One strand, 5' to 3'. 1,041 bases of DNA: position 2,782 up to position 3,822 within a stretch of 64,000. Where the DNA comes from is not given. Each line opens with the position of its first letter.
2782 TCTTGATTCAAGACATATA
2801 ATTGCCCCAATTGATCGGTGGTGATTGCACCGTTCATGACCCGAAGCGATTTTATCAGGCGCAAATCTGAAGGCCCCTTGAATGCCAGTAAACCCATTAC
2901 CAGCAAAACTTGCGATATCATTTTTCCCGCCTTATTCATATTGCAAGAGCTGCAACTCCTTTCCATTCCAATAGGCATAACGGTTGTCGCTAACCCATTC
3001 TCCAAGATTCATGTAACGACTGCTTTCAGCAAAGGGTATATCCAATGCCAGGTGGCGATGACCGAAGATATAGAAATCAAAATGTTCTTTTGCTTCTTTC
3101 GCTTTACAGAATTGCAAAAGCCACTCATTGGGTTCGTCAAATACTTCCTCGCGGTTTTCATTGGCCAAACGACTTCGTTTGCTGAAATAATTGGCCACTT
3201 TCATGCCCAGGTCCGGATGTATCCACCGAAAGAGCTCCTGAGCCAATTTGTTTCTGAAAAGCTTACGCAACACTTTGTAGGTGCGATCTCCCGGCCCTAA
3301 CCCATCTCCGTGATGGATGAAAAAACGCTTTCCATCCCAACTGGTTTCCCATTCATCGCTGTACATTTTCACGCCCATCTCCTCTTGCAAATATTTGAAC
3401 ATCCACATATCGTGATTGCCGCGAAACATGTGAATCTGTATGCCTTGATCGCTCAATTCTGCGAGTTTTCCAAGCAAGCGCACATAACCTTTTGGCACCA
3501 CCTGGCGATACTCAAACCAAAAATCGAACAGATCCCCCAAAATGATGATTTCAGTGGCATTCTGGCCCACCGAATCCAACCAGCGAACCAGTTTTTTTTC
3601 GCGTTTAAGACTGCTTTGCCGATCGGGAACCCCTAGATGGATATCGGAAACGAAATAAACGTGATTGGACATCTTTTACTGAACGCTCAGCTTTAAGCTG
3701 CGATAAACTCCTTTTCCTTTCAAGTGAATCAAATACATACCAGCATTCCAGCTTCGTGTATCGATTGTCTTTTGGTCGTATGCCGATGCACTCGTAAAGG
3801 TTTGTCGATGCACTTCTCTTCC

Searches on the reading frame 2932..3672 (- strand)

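Call 47: search_protein_families(library=pfam, proteins=[window:2932-3672:-], max_evalue=0.001)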
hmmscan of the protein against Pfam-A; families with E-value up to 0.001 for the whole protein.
window:2932-3672:- (246 aa): 2 families
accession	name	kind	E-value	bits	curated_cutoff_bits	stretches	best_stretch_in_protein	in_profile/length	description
PF00149.33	Metallophos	-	4.8e-11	43.9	21.5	1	5-207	3-189/191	Calcineurin-like phosphoesterase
PF12850.12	Metallophos_2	-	1.2e-06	29.1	27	1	5-131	3-96/154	Calcineurin-like phosphoesterase superfamily domain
